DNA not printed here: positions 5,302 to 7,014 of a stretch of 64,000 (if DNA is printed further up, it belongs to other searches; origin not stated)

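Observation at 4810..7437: GC-poor island (about 50% versus about 70% GC) encoding two overlapping secreted proteins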

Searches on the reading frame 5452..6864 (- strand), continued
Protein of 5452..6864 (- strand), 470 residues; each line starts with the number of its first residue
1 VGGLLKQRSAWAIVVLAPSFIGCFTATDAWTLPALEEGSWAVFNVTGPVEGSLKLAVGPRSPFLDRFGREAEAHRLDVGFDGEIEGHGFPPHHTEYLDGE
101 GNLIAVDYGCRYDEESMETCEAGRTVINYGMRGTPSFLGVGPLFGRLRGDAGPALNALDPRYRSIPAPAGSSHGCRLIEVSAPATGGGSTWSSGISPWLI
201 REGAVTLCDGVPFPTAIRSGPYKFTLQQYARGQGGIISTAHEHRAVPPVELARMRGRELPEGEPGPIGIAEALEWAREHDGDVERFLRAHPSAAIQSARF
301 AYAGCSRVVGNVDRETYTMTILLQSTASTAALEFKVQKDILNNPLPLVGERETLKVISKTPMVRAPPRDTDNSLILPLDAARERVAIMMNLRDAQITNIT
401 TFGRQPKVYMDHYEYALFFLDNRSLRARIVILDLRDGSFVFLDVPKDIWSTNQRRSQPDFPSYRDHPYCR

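Call 66: search_protein_families(library=ncbifam, proteins=[L089:1826-2350:+, L089:2347-4020:+, L090:1807-2502:-, L090:2547-3782:-, L091:3-341:-], max_evalue=0.00001)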
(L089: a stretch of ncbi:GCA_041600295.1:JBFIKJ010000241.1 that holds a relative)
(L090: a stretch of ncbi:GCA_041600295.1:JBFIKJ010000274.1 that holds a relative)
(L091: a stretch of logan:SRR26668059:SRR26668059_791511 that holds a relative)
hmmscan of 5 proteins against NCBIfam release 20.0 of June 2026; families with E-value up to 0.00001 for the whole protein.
L089:1826-2350:+ (174 aa): 7 families
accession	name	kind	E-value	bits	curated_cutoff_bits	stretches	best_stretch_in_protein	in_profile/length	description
TIGR02944.1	suf_reg_Xantho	equivalog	5.1e-41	140.1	110.65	1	1-130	1-130/130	SUF system Fe-S cluster assembly regulator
TIGR00738.1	rrf2_super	superfamily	7.2e-27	93.9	73.3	1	3-131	2-131/132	Rrf2 family transcriptional regulator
TIGR02010.1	IscR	equivalog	5e-16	58.8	207.55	1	43-130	43-129/135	Fe-S cluster assembly transcriptional regulator IscR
NF008886.0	PRK11920.1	equivalog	4e-15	55.8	193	1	3-146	2-146/153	iron-responsive transcriptional regulator RirA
NF047409.1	Cys_reg_CymR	equivalog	7.6e-14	52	195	1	3-131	2-124/139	cysteine metabolism transcriptional regulator CymR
NF008240.0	PRK11014.1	equivalog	7.4e-13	48.7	182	1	4-132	3-129/141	nitric oxide-sensing transcriptional repressor NsrR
NF008110.0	PRK10857.1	equivalog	1e-10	41.6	275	1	42-160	42-156/164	Fe-S cluster assembly transcriptional regulator IscR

L089:2347-4020:+ (557 aa): 5 families
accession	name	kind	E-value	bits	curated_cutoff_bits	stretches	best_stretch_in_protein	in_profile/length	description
NF008773.0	PRK11814.1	equivalog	0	1025.7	717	2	3-440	7-443/484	Fe-S cluster assembly protein SufB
TIGR01980.1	sufB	equivalog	1.9e-220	732.2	346.4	2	14-440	2-416/448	Fe-S cluster assembly protein SufB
NF052511.1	SUF_like_SmsB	exception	3.2e-62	211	650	2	34-442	14-407/445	SUF-like minimal system protein SmsB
TIGR01981.1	sufD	equivalog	4.8e-57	193.4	222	2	186-440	2-246/275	Fe-S cluster assembly protein SufD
NF008194.0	PRK10948.1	equivalog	2.6e-18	66.1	489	2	307-442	248-383/423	Fe-S cluster assembly protein SufD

L090:1807-2502:- (231 aa): 0 families

L090:2547-3782:- (411 aa): 3 families
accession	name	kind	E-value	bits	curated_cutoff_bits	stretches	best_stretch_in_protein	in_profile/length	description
TIGR02037.1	degP_htrA_DO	subfamily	8.4e-09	34.9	416.2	1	282-359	257-334/434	Do family serine endopeptidase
TIGR00225.1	prc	subfamily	6.7e-07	28.7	218.6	1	262-316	44-94/335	C-terminal processing peptidase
NF040960.1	MamE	equivalog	7.7e-06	24.7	800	1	284-375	466-551/659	magnetosome formation protease MamE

L091:3-341:- (113 aa): 133 families (the best 25 are shown)
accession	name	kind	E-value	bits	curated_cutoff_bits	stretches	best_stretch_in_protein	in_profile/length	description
TIGR02211.1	LolD_lipo_ex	equivalog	2.7e-24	85.9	307.75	1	15-112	1-98/221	lipoprotein-releasing ABC transporter ATP-binding protein LolD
NF007879.0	PRK10584.1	equivalog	1.5e-23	83.7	336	1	15-112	6-103/228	putative ABC transporter ATP-binding protein YbbA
NF007826.0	PRK10535.1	equivalog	5.2e-21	74.6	966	1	13-113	2-102/648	macrolide ABC transporter ATP-binding protein/permease MacB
TIGR02982.1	heterocyst_DevA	subfamily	1.3e-20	74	295.8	1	17-113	3-98/220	ABC exporter ATP-binding subunit, DevA family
NF008639.0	PRK11629.1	equivalog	2.1e-20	73.1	360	1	14-113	5-104/234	lipoprotein-releasing ABC transporter ATP-binding protein LolD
TIGR03608.1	L_ocin_972_ABC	subfamily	2.9e-19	69.4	254.85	1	33-112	12-91/206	putative bacteriocin export ABC transporter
NF038007.1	ABC_ATP_DarD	equivalog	2e-17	63.4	375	1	32-113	18-99/218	darobactin export ABC transporter ATP-binding protein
TIGR02673.1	FtsE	equivalog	3.2e-17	62.9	264.85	1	24-113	7-95/214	cell division ATP-binding protein FtsE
TIGR02857.1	CydD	equivalog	5.2e-17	62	435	1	14-110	320-409/529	thiol reductant ABC exporter subunit CydD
TIGR03265.1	PhnT2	equivalog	3.9e-16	59.2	457.7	1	30-113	15-92/353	putative 2-aminoethylphosphonate ABC transporter ATP-binding protein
NF007739.0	PRK10419.1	subfamily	1.1e-15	57.9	354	1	31-106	24-98/268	nickel ABC transporter ATP-binding protein NikE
TIGR02315.1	ABC_phnC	equivalog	1.3e-15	57.5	266.1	1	15-112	1-94/243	phosphonate ABC transporter ATP-binding protein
TIGR00968.1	3a0106s01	subfamily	1.5e-15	57.4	342.75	1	32-113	13-88/237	sulfate ABC transporter ATP-binding protein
TIGR03375.1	type_I_sec_LssB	subfamily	8.9e-15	54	693.1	1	29-108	477-552/696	type I secretion system permease/ATPase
TIGR02142.1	modC_ABC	equivalog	1.4e-14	54.2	285.05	1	40-112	18-90/353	molybdenum ABC transporter ATP-binding protein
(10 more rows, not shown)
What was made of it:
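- An ABC-exporter ATPase fragment lies next to the L091 copy (call 66).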

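Call 67: predict_structure(alignment_id=A1)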
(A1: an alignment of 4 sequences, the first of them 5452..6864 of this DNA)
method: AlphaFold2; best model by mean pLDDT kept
length: 470 residues; sequences in the alignment: 4
mean_pLDDT: 36.5   pTM: 0.30
mean pLDDT of the five models: 36.5, 33.3, 32.5, 31.6, 30.4
residues with pLDDT >= 90: 0; 70-90: 0; 50-70: 51; < 50: 419
segments of 3 or more residues with pLDDT < 50: 1-295, 302-312, 323-331, 341-351, 361-381, 383-413, 420-426, 434-439, 445-470
pLDDT, mean of each block of 10 residues (from residue 1): 39 37 29 33 36 41 35 43 37 38 32 31 26 24 25 24 30 34 28 26 31 28 28 24 23 23 33 39 46 47 44 52 43 54 39 50 40 46 42 35 29 50 47 50 47 39 38
secondary structure, 60 per line:
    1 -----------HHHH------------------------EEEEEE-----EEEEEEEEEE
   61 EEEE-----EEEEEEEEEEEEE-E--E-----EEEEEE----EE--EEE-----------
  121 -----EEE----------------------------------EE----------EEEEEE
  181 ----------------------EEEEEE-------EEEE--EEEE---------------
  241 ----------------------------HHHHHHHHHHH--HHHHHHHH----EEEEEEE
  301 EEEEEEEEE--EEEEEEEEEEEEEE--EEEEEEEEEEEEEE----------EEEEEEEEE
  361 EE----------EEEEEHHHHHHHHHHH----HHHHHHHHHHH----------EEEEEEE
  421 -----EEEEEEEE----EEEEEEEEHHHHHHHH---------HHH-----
elements in order: H12-15 E40-45 E51-64 E70-82 E93-98 E107-109 E126-128 E175-180 E203-208 E216-219 E222-225 H269-279 H282-289 E294-309 E312-325 E328-341 E352-362 E373-377 H378-388 H393-403 E414-420 E426-433 E438-445 H446-453

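Call 68: search_dna_similar(query=L089:2347-4020:+, collection=plasmids, mode=protein, max_rows=12)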
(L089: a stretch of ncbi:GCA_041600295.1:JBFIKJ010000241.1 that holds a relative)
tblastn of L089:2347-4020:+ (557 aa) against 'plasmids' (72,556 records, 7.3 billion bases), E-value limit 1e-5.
Records with a match: 138; places in all: 214; records where one place covers at least 80% of the query: 99.
Best place of each record, by identity: 60-80% 51; <60% 87.
By first word of the organism name: Ligilactobacillus 33; Azospirillum 12; Halorussus 7; Paracoccus 5; Klebsiella 5; Halomicrobium 5; Lactiplantibacillus 5; Riemerella 4; Escherichia 4; Sinorhizobium 4; and 38 more.
By predicted mobility (MOB-suite, as given by PLSDB): non-mobilizable 102; mobilizable 31; conjugative 5.
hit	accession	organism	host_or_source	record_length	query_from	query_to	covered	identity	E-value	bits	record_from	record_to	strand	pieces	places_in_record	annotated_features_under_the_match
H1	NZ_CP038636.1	Cupriavidus oxalaticus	whole organism,sewage sludge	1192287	2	557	100%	69.5%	0e+0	883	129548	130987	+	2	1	none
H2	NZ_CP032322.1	Azospirillum argentinense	soil sample,Agricultural field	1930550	3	557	100%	69.0%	0e+0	854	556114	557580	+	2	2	record has no annotation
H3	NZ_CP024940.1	Paraburkholderia hospita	soil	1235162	3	557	100%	68.8%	0e+0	872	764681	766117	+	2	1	record has no annotation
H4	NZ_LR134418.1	Legionella adelaidensis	environmental,Cooling tower water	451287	7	557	99%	69.0%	0e+0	849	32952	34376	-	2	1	sufB: Fe-S cluster assembly protein SufB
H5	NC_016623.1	Azospirillum lipoferum 4B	-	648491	3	557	100%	67.2%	0e+0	872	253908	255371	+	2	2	sufB: Fe-S cluster assembly protein SufB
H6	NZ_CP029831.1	Azospirillum ramasamyi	single cell,Cow dung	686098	3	557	100%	67.2%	0e+0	872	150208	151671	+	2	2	sufB: Fe-S cluster assembly protein SufB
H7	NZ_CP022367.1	Azospirillum sp. TSH58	single cell,paddy soils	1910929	3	557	100%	67.1%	0e+0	861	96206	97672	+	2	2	record has no annotation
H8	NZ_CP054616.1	Azospirillum oryzae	cell culture,soil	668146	3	557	100%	66.9%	0e+0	868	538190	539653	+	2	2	sufB: Fe-S cluster assembly protein SufB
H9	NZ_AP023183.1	Paraburkholderia sp. PGU19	Physopelta gutta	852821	1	557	100%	66.7%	0e+0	848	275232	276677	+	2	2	sufB: Fe-S cluster assembly protein SufB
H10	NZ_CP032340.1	Azospirillum brasilense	soil sample,Agricultural field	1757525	3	557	100%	66.7%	0e+0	856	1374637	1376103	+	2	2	none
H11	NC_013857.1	Azospirillum sp. B510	-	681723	3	557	100%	66.6%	0e+0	867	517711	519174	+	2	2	sufB: Fe-S cluster assembly protein SufB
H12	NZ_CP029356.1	Azospirillum thermophilum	cell culture,hot spring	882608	3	557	100%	66.5%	0e+0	866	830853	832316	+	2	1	sufB: Fe-S cluster assembly protein SufB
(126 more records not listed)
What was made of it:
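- That points to a bacterial host (calls 66, 68).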

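Call 76: search_protein_families(library=padloc, proteins=[window:5452-6864:-, P0123, P0124, P0125], max_evalue=1)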
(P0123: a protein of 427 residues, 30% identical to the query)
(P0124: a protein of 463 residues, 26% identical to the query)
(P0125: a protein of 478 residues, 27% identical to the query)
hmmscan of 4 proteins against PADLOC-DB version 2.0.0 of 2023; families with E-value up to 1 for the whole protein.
window:5452-6864:- (470 aa): 0 families

P0123 (427 aa): 0 families

P0124 (463 aa): 0 families

P0125 (478 aa): 0 families
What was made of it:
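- On Anti-phage defence systems (PADLOC): The large protein and its homologues give none (call 76).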

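Call 77: find_related_loci(query=A1, collection=viral_contigs, flank=8000)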
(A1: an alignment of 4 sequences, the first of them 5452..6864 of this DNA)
Query A1 (470 aa) in viral_contigs; peptide patterns used: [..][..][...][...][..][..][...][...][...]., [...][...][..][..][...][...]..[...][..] (x = any residue, [..] = any of these).
99 stretches matched a pattern, but none encodes a relative of the query by tblastn (E <= 1e-3).

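Call 87: search_dna_similar(query=P0123, collection=plasmids, mode=protein, max_evalue=0.01)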
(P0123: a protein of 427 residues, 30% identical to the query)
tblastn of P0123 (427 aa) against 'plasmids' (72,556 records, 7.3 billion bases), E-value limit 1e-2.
No match.

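Call 88: search_dna_similar(query=P0125, collection=plasmids, mode=protein, max_evalue=0.01)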
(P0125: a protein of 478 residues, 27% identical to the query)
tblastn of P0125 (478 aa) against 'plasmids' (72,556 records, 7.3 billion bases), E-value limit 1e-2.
No match.

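Call 89: search_dna_similar(query=P0124, collection=plasmids, mode=protein, max_evalue=0.01)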
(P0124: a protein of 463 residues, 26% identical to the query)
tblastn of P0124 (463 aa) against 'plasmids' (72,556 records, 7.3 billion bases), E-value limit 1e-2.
No match.
